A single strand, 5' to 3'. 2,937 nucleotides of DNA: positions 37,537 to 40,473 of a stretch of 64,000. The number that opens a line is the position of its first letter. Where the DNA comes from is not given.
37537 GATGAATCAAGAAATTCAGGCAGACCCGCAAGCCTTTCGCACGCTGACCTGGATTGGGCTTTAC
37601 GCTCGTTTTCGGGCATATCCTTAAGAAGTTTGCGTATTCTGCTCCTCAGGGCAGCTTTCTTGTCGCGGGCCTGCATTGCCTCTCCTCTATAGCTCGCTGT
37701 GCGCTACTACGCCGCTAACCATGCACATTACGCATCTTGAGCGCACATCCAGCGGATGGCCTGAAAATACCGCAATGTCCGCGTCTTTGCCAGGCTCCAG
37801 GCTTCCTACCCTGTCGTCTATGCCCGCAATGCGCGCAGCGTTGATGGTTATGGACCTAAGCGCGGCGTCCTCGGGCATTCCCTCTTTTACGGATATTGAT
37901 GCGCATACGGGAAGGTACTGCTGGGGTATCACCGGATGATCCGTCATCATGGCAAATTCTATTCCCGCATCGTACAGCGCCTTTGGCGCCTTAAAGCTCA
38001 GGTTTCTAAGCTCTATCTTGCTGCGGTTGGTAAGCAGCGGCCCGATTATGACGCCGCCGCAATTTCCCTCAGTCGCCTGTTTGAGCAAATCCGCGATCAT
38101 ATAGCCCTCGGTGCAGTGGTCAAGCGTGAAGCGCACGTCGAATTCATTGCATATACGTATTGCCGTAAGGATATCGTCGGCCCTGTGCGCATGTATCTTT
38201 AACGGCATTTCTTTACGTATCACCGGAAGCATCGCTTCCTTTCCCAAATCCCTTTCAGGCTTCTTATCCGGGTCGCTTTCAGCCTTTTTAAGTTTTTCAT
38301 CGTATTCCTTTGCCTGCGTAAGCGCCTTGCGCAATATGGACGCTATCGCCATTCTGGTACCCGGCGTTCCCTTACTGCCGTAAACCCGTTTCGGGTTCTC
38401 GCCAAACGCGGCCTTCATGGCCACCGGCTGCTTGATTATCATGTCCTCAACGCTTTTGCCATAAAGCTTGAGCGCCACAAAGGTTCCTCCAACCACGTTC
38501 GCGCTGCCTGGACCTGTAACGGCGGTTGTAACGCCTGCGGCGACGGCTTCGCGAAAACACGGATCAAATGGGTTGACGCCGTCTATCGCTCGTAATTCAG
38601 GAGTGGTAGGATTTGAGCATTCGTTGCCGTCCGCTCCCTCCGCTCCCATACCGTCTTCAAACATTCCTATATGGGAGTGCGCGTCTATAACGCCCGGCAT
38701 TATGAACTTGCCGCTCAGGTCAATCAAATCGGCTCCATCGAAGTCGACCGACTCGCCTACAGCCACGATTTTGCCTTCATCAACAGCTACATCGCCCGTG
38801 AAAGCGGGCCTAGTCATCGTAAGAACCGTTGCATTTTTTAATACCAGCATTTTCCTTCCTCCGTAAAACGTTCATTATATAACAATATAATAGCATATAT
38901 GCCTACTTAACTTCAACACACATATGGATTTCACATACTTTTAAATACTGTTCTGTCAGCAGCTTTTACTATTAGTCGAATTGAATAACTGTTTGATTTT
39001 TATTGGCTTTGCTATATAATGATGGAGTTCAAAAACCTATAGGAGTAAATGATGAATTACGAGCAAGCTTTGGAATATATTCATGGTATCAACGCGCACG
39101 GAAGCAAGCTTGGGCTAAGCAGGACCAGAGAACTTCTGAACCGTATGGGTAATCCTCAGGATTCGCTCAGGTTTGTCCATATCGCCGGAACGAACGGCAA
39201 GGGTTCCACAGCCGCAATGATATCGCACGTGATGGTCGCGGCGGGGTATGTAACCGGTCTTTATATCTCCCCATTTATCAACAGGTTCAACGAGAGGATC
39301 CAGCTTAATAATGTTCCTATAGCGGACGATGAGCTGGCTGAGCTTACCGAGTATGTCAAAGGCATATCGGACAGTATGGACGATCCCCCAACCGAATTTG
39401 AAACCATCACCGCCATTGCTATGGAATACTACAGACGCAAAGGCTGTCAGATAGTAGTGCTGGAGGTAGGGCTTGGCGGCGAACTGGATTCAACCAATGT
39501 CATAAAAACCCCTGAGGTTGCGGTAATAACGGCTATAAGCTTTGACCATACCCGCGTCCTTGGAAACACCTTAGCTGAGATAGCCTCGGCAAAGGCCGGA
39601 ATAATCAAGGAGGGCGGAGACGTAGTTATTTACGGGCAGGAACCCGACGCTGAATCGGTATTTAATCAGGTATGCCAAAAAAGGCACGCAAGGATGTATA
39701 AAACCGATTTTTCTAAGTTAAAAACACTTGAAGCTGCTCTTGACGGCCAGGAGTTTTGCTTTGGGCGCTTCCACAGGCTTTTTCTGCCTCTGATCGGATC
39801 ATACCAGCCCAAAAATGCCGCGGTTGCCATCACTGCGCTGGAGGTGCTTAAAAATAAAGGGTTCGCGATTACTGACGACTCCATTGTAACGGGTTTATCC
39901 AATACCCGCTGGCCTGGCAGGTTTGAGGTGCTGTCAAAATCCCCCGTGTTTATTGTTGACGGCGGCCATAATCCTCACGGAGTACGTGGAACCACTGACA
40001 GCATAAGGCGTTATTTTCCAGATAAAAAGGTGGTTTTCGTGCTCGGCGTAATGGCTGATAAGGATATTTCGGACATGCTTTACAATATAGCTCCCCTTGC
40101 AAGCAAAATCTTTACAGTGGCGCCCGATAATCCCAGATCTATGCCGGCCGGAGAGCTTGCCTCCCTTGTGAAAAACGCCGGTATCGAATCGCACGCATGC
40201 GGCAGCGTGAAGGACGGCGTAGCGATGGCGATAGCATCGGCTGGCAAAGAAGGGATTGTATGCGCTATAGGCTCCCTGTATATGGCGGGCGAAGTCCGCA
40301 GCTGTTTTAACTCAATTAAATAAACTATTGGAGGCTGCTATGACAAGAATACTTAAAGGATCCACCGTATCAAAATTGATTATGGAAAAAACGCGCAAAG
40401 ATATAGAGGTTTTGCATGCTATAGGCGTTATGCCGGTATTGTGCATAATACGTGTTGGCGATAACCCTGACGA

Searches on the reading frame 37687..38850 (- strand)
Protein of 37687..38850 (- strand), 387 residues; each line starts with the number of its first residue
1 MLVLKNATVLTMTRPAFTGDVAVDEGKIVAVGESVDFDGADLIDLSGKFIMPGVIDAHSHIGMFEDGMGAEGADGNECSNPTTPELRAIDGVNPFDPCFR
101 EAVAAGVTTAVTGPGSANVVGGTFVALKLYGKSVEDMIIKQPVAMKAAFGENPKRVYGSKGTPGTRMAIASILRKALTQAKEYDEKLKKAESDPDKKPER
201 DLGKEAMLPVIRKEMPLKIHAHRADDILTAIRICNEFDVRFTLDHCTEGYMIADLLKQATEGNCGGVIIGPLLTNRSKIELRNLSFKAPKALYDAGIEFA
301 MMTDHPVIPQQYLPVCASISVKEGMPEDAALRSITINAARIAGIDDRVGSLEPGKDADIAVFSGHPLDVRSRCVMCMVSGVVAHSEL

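Call 51: search_protein_families(library=pfam, proteins=[window:37687-38850:-], max_evalue=0.00001)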
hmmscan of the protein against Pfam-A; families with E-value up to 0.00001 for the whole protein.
window:37687-38850:- (387 aa): 2 families
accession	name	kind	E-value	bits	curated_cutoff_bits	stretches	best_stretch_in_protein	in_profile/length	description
PF01979.26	Amidohydro_1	-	1e-17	64.9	25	1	49-366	1-322/345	Amidohydrolase family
PF07969.17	Amidohydro_3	-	2.2e-15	57.6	29.7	1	323-383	405-471/472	Amidohydrolase family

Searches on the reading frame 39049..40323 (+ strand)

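Call 51: search_protein_families(library=pfam, proteins=[window:39049-40323:+], max_evalue=0.00001)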
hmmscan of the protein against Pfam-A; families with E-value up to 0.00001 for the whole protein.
window:39049-40323:+ (424 aa): 2 families
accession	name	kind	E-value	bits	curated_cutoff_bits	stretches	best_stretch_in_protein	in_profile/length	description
PF02875.26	Mur_ligase_C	-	6e-21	76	28.4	1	290-409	1-126/127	Mur ligase, glutamate ligase domain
PF08245.18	Mur_ligase_M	-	7.6e-16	59.1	24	1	45-263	1-199/200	Mur ligase middle domain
